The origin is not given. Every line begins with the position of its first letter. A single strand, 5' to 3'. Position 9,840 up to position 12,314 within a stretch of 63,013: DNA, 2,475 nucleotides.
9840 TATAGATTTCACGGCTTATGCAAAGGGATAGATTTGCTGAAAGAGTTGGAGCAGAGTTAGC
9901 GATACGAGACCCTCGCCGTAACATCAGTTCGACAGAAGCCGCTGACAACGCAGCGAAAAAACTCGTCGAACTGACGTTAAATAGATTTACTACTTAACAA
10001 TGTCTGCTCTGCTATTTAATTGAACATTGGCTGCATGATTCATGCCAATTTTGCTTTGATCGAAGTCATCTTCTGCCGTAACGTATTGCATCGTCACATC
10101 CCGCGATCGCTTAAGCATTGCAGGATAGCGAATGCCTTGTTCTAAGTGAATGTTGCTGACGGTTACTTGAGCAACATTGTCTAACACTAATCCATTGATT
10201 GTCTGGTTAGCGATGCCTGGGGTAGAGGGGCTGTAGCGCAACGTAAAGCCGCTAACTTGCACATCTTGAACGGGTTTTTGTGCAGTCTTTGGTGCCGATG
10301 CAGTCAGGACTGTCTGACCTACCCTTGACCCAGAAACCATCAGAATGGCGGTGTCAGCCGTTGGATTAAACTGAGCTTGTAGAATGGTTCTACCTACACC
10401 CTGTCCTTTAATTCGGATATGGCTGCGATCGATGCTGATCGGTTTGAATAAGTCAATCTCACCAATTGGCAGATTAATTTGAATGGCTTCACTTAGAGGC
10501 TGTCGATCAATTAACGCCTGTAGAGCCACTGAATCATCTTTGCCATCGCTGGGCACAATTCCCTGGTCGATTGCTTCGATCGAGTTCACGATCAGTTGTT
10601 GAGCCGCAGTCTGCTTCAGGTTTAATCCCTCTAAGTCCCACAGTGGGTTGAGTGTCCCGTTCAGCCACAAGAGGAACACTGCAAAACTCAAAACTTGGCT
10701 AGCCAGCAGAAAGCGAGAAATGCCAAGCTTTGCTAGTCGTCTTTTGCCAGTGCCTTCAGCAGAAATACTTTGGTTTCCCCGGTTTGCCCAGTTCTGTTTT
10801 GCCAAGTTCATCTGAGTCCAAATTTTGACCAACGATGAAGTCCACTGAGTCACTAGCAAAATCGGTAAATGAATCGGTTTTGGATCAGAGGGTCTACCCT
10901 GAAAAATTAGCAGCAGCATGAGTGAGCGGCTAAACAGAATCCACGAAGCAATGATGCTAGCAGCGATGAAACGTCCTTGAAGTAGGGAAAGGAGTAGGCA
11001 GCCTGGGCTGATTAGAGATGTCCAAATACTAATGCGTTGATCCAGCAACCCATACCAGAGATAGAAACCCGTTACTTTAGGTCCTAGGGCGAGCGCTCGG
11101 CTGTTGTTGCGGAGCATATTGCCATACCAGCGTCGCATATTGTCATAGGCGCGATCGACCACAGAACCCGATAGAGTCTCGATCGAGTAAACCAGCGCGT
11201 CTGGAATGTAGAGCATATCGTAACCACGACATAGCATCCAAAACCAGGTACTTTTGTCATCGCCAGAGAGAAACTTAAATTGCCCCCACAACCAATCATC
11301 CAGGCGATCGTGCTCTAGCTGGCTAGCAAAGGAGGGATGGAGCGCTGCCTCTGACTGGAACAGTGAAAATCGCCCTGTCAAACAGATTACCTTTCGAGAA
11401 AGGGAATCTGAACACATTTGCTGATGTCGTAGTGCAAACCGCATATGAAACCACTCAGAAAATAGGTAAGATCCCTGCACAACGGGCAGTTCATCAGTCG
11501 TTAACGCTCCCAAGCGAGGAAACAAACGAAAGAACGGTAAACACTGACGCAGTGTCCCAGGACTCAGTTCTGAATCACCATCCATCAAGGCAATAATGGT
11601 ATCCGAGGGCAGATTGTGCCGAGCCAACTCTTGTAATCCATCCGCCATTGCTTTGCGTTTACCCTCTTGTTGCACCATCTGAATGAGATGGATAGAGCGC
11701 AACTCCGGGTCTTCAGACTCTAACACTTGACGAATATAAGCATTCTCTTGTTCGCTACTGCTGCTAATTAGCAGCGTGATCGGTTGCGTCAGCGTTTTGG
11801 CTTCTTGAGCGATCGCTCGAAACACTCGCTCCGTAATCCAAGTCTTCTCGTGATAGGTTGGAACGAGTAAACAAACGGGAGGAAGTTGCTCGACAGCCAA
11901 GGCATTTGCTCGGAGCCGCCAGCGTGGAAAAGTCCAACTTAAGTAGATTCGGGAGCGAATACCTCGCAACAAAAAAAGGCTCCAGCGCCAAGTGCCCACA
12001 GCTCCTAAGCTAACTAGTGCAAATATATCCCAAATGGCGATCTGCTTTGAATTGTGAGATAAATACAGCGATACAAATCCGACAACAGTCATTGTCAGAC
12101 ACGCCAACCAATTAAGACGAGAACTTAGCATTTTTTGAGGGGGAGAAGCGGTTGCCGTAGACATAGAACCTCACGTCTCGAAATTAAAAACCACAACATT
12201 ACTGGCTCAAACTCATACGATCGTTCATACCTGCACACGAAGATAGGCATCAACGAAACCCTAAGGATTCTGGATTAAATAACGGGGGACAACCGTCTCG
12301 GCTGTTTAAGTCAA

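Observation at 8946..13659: Compact Alg44-like / Alg8-like / lyase three-gene module: a minimal alginate- or polyuronate-type synthase system in a cyanobacterium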

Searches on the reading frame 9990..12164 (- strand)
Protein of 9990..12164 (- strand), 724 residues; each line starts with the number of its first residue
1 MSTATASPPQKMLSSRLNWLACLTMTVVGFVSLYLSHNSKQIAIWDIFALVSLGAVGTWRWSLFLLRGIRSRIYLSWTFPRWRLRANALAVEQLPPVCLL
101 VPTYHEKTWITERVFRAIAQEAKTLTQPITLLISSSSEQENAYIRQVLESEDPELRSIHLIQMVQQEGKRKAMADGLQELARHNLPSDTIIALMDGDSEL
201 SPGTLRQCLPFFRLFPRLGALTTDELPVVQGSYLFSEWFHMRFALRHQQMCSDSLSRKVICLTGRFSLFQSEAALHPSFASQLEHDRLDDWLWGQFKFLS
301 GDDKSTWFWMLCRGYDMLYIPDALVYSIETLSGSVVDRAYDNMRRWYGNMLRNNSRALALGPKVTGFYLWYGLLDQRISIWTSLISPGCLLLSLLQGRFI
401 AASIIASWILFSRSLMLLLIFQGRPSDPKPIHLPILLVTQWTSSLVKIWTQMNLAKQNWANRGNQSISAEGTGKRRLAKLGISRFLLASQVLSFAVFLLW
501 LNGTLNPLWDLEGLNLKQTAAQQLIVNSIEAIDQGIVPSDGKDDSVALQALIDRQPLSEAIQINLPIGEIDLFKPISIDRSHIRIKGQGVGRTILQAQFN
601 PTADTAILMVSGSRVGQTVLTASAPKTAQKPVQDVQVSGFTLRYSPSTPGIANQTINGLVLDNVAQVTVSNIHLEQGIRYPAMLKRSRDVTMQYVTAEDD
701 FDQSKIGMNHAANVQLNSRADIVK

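Call 3: search_protein_families(library=pfam, proteins=[window:9990-12164:-], max_evalue=0.1)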
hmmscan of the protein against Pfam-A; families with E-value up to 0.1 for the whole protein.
window:9990-12164:- (724 aa): 5 families
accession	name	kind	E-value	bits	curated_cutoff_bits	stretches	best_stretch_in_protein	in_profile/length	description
PF13641.12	Glyco_tranf_2_3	-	6.4e-31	108.6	27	1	95-349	1-230/230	Glycosyltransferase like family 2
PF13632.12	Glyco_trans_2_3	-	8.3e-13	49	27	1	190-411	1-170/198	Glycosyl transferase family group 2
PF00535.33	Glycos_transf_2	-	1.3e-05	25.6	23.3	1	99-213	2-104/168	Glycosyl transferase family 2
PF12708.12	Pect-lyase_RHGA_epim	-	0.003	17.8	27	1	532-685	5-151/213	Rhamnogalacturonase A/epimerase, pectate lyase-like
PF14581.11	SseB_C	-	0.038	14.6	22.5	1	119-212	13-104/106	SseB protein C-terminal domain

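Call 4: search_protein_families(library=ncbifam, proteins=[window:9990-12164:-], max_evalue=0.1)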
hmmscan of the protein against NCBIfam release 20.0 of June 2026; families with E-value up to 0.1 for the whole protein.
window:9990-12164:- (724 aa): 3 families
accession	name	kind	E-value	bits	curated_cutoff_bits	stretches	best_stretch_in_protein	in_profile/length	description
TIGR03937.1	PgaC_IcaA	equivalog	3.8e-06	26.1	422.3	1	85-223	35-161/407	poly-beta-1,6-N-acetyl-D-glucosamine synthase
TIGR04242.1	nodulat_NodC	equivalog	7.5e-05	21.9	550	1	85-379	38-312/395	chitooligosaccharide synthase NodC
TIGR03805.1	beta_helix_1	subfamily_domain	0.0079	15.3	141.5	1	559-615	10-65/314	parallel beta-helix domain-containing protein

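Call 5: search_solved_structures(query=window:9990-12164:-, max_evalue=1, show_alignments=2)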
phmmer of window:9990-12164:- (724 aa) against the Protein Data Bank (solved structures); distinct sequences matched with E-value up to 1: 3.
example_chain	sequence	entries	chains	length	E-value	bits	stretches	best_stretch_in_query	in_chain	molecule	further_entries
6yv7_B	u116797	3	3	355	0.13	13.7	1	76-198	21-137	Glycosyl transferase, family 2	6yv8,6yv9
6yv7_A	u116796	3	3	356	0.13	13.7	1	76-198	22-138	Glycosyl transferase, family 2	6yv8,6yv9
9ozd_A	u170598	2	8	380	0.26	12.8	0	526-587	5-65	Polysaccharide lyase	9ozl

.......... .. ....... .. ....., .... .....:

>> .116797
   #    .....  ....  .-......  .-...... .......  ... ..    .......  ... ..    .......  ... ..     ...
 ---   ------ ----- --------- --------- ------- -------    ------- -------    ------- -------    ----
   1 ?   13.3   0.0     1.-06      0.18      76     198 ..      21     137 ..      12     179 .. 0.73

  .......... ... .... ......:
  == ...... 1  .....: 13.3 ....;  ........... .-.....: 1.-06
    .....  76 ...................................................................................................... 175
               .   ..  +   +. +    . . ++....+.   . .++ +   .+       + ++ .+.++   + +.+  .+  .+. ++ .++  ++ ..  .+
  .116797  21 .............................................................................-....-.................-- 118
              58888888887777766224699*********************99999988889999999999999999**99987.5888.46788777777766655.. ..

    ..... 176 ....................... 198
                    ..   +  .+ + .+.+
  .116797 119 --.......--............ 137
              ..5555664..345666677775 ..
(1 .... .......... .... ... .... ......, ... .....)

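Call 8: find_homologous_proteins(query=window:9990-12164:-, max_evalue=0.00001)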
Query window:9990-12164:- (724 aa): 1161 proteins with E <= 0.00001 among 8000 candidates; the best 120 are listed.
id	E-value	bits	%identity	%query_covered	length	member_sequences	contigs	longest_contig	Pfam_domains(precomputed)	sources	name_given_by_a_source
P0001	0.0e+0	1624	99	100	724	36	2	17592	PF13632.13,PF13641.13,PF00535.33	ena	-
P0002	0.0e+0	1410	85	100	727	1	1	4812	PF13632.13,PF13641.13,PF00535.33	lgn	-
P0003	0.0e+0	1361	82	100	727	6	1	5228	PF13632.13,PF13641.13,PF00535.33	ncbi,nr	ncbi:MAG: glycosyltransferase [Verrucomicrobia bacterium]|nr:glycosyltransferase [Leptolyngbya sp. E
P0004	0.0e+0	1323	79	100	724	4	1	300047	PF13632.13,PF13641.13,PF00535.33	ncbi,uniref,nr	ncbi:glycosyltransferase family 2 protein [Phormidium sp. FACHB-592]|uniref:Glycosyltransferase fami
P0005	0.0e+0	1323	81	98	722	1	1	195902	PF13632.13,PF13641.13,PF00535.33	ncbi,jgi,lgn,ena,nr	ncbi:MAG: glycosyltransferase family 2 protein [Stenomitos rutilans HA7619-LM2]|jgi:glycosyltransfer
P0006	0.0e+0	1317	79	100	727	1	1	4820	PF13632.13,PF13641.13,PF00535.33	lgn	-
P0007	0.0e+0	1303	79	99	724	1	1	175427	PF13632.13,PF13641.13,PF00535.33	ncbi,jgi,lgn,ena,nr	ncbi:MAG: glycosyltransferase family 2 protein [Lyngbya sp. HA4199-MV5]|jgi:glycosyltransferase Alg8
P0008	0.0e+0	1303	80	100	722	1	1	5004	PF13632.13,PF13641.13,PF00535.33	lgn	-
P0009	0.0e+0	1259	76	99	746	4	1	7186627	PF13632.13,PF13641.13,PF00535.33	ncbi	ncbi:MAG: glycosyltransferase [Leptolyngbya sp. BL-A-14]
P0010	0.0e+0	1094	68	99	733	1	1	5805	PF13632.13,PF13641.13,PF00535.33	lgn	-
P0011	0.0e+0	1050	65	97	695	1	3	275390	PF13641.13,PF00535.33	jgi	jgi:mannuronan synthase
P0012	0.0e+0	1029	63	99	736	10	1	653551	PF13641.13,PF00535.33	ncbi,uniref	ncbi:glycosyltransferase family 2 protein [Trichocoleus desertorum AS-A10]|uniref:glycosyltransferas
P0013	0.0e+0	1026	63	99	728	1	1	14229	PF13632.13,PF13641.13,PF00535.33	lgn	-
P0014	0.0e+0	1025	65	97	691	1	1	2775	PF13641.13,PF00535.33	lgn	-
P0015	0.0e+0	1019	62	99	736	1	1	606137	PF13632.13,PF13641.13,PF00535.33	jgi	jgi:glycosyltransferase Alg8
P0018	7.5e-294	995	61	99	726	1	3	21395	PF13641.13,PF12708.13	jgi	jgi:mannuronan synthase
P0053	1.5e-261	888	59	95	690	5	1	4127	PF13632.13,PF13641.13,PF12708.13,PF00535.33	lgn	-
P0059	8.2e-259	879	58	94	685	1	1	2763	PF13632.13,PF13641.13,PF12708.13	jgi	jgi:mannuronan synthase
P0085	4.6e-250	850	54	97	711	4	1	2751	PF13641.13,PF12708.13,PF00535.33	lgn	-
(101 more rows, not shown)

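Call 18: find_related_loci(query=A1, collection=genome_contigs, flank=10000)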
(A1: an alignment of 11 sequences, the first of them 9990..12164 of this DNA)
Query A1 (724 aa) in genome_contigs; peptide patterns used: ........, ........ (x = any residue, [..] = any of these).
599 stretches matched a pattern (row limit reached: there are more); 568 encode a relative of the query (tblastn E <= 1e-3); the best 80 are kept; 79 distinct loci.
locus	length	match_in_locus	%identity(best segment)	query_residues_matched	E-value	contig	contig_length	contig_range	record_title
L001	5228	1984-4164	82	1-724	0e+0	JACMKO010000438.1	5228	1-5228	MAG: Leptolyngbya sp. ES-bin-22 ES-bin-22-contig-k141_10580626, whole genome shotgun sequence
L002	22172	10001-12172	79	1-724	0e+0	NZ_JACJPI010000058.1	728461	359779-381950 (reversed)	Leptolyngbya sp. FACHB-321 contig58, whole genome shotgun sequence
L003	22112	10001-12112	81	9-709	0e+0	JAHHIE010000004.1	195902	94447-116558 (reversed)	MAG: Stenomitos rutilans HA7619-LM2 scaffold_42_c1, whole genome shotgun sequence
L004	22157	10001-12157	76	1-720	0e+0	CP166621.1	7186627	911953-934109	MAG: Leptolyngbya sp. BL-A-14 chromosome, complete genome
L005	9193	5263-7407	62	2-715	0e+0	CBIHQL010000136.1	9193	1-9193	MAG TPA_asm: uncultured bacterium isolate SRR18156189_concoct_24 genome assembly, contig: ERZ27336846.1527, whole genome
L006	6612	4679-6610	67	2-638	0e+0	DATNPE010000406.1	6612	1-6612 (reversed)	MAG TPA_asm: Allocoleopsis sp. isolate SMAG_U16473 k141_322929, whole genome shotgun sequence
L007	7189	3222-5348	60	1-700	0e+0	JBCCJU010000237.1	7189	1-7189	MAG: Cyanobacteria bacterium P01_C01_bin.120 k141_610795_length_7189_cov_29.9536, whole genome shotgun sequence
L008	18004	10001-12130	57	1-718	0e+0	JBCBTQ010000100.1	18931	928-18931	MAG: Cyanobacteria bacterium J06639_14 NODE_100_length_18931_cov_19.096001, whole genome shotgun sequence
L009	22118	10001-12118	59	5-698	0e+0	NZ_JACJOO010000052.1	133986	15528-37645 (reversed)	Leptolyngbya sp. FACHB-8 contig52, whole genome shotgun sequence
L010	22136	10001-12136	57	4-718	0e+0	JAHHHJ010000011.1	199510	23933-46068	MAG: Kastovskya adunca ATA6-11-RM4 scaffold_61_c1, whole genome shotgun sequence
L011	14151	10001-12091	58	11-719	0e+0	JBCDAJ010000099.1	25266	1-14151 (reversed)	MAG: Cyanobacteria bacterium P01_F01_bin.56 k141_2291010_length_25266_cov_52.9461, whole genome shotgun sequence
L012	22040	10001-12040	58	11-700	0e+0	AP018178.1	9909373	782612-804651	Calothrix sp. NIES-2100 DNA, nearly complete genome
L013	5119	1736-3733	60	25-688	0e+0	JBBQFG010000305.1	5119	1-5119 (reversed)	MAG: Elainellales cyanobacterium isolate Co_metawrap_1042 Cmw_1042_k141_11787584_length_5119_cov_183.8530, whole genome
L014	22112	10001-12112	58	1-699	0e+0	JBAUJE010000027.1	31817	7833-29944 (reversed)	MAG: Coleofasciculaceae cyanobacterium isolate MFD12152_ilm_asm_bin12 k127_10659, whole genome shotgun sequence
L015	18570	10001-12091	58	11-711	0e+0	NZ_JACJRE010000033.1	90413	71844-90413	Tolypothrix sp. FACHB-123 contig33, whole genome shotgun sequence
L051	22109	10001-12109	50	2-696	0e+0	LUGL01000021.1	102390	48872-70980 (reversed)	Elainella saxicola E1 E1_assembly_c31, whole genome shotgun sequence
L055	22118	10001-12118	46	25-719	0e+0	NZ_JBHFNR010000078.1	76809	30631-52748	Floridaenema flaviceps BLCC-F50 bin2.fa-78, whole genome shotgun sequence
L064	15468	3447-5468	47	11-706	0e+0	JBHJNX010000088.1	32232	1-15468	MAG: Pleurocapsa sp. isolate al_S5C693 S5Ck119_278749, whole genome shotgun sequence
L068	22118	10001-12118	46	25-719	0e+0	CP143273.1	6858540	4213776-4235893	MAG: Phormidium sp. isolate R1S1 chromosome, complete genome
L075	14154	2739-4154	39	20-488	7e-105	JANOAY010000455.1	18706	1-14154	MAG: Pedosphaera sp. isolate VAR_18_metabat_257_sub VAR_18_k141_2717471, whole genome shotgun sequence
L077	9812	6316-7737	38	24-486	2e-103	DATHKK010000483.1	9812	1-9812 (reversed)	MAG TPA_asm: Candidatus Limnocylindria bacterium isolate SMAG_U12578 k141_83553, whole genome shotgun sequence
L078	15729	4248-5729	36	8-498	1e-102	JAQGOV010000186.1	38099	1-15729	MAG: Verrucomicrobiales bacterium isolate RYN_622 scaffold_4488352, whole genome shotgun sequence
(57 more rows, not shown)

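Call 20: search_protein_representatives(protein=window:9990-12164:-)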
Query: 724 residues. Proteins with E-value up to 0.001 (for the whole library): 481; up to 1e-10: 311; up to 1e-30: 157. The best 150 are listed.
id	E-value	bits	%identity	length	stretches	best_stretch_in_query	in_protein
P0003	0.0e+00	1361.2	83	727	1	1-719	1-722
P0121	1.3e-194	665.0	59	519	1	16-516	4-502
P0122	3.5e-181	620.6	45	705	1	7-699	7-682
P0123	3.0e-176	604.3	58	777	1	48-513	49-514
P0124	2.4e-133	462.5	53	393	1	15-396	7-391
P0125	8.6e-114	397.8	38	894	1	49-615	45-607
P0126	1.8e-112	393.4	40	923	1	53-614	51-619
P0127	1.8e-108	380.2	100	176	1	1-176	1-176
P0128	2.0e-106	373.5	43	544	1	45-501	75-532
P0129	1.8e-105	370.3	91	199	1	526-722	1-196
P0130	3.1e-105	369.6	38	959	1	50-646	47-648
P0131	3.8e-102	359.3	39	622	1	22-495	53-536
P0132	3.5e-98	346.2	36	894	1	49-612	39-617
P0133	5.9e-98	345.5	39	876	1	50-617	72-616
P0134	2.9e-97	343.2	43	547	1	95-495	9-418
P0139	1.5e-94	334.2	39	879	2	52-607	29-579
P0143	1.2e-92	327.9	34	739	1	56-608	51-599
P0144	4.4e-91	322.8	36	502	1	33-504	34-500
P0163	1.6e-83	297.8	38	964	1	50-507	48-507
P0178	7.2e-78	279.1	37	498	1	30-461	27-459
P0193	1.0e-71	258.8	35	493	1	50-482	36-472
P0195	1.9e-70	254.5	36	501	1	15-469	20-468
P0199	5.0e-68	246.6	35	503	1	43-478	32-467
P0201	5.4e-68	246.5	34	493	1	50-500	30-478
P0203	1.5e-66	241.7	35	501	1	23-475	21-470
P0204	2.7e-66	240.9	34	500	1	39-496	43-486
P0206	6.6e-65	236.2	34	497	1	19-490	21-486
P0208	9.8e-65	235.7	32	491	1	19-496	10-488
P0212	7.5e-62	226.2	35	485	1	47-463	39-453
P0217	6.4e-59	216.5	33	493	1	50-463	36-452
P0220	1.0e-57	212.5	31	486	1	13-491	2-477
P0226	3.0e-53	197.7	31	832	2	167-590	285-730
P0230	2.6e-50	188.0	31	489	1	46-461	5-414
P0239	3.4e-46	174.4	29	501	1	50-501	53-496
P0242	3.0e-44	168.0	30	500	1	45-496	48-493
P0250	2.6e-41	158.3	30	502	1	26-479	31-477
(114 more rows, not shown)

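Call 21: list_cluster_members(proteins=[P0125, P0130, P0128, P0144, P0193, P0201, P0217, P0208, P0220, P0242])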
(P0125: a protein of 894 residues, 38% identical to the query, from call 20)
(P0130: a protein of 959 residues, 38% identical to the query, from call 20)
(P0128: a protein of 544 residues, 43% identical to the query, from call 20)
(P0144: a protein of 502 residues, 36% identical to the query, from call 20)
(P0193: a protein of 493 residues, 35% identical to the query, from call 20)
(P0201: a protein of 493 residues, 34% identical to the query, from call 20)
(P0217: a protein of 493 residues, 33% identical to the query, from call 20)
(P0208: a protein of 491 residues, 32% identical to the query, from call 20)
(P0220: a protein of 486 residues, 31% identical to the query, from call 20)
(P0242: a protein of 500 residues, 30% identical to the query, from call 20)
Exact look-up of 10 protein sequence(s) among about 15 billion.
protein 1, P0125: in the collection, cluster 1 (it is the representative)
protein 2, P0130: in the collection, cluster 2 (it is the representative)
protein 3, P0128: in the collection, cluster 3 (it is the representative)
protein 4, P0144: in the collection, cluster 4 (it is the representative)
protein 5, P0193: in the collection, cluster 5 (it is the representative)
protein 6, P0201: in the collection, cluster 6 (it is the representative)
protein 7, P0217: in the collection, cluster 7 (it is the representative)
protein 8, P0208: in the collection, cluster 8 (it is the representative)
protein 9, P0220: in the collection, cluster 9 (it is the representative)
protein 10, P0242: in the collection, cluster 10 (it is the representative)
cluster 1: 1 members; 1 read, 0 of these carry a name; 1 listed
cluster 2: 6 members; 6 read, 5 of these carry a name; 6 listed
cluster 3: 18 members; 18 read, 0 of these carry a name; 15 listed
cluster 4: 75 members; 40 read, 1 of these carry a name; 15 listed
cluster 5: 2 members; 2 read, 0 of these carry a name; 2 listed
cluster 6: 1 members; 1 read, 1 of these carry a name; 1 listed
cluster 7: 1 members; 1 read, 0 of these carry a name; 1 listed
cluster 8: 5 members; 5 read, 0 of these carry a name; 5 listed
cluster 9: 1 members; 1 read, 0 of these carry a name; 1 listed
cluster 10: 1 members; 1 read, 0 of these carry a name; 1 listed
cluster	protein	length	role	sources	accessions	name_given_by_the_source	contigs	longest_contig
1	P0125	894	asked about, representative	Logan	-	-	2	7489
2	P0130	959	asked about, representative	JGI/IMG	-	glycosyltransferase Alg8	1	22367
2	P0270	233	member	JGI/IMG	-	hypothetical protein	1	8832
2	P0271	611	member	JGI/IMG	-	glycosyltransferase Alg8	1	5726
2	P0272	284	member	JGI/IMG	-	glycosyltransferase Alg8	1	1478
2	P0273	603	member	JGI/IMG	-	glycosyltransferase Alg8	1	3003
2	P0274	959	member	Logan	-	-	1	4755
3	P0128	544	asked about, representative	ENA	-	-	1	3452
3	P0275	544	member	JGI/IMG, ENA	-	-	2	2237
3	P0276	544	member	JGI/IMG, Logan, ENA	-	-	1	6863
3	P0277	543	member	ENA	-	-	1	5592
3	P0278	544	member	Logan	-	-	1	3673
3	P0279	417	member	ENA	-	-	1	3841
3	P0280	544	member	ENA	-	-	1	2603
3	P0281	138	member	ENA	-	-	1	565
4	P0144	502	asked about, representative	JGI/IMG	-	-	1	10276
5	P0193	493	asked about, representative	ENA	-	-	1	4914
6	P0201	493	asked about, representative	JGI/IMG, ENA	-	glycosyltransferase Alg8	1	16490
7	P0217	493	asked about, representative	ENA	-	-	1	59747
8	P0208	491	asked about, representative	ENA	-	-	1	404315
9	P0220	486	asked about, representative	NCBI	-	-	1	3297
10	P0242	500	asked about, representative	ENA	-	-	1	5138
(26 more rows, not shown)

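Call 24: find_encoding_contigs(protein=P0217, flank=10000, max_places=2)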
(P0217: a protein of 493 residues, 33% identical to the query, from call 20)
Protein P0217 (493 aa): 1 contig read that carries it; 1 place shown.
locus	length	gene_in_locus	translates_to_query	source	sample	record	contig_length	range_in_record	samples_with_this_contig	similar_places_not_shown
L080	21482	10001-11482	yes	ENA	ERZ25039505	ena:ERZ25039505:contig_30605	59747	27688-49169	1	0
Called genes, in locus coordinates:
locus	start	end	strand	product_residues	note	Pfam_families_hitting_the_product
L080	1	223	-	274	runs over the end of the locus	PF04228:Zn_peptidase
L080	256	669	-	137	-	PF02502:LacAB_rpiB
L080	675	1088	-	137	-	PF01451:LMWPc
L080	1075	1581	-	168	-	PF06793:UPF0262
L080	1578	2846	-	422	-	PF00815:Histidinol_dh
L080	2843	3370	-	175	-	PF16327:CcmF_C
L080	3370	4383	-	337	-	PF01578:Cytochrom_C_asm, PF16327:CcmF_C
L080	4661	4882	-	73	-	PF11160:Hva1_TUDOR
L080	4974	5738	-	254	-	PF00266:Aminotran_5 (weak)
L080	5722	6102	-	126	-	-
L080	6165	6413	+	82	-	PF13441:Gly-zipper_YMGG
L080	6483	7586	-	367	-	-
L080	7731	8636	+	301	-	PF02729:OTCace_N, PF00185:OTCace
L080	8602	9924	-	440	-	PF00672:HAMP (weak), PF00512:HisKA (weak), PF02518:HATPase_c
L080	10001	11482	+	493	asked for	PF13641:Glyco_tranf_2_3, PF13632:Glyco_trans_2_3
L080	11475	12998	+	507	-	PF07238:PilZ (weak)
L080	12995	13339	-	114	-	-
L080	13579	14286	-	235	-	PF00128:Alpha-amylase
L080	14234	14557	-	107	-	-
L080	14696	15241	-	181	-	PF00128:Alpha-amylase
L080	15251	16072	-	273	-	PF00128:Alpha-amylase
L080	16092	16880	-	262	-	PF00128:Alpha-amylase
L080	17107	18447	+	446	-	PF00006:ATP-synt_ab, PF18269:T3SS_ATPase_C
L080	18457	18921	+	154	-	PF02050:FliJ (weak)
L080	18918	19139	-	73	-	PF00216:Bac_DNA_binding, PF18291:HU-HIG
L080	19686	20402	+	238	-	PF04055:Radical_SAM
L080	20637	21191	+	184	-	PF00128:Alpha-amylase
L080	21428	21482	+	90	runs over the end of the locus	PF00128:Alpha-amylase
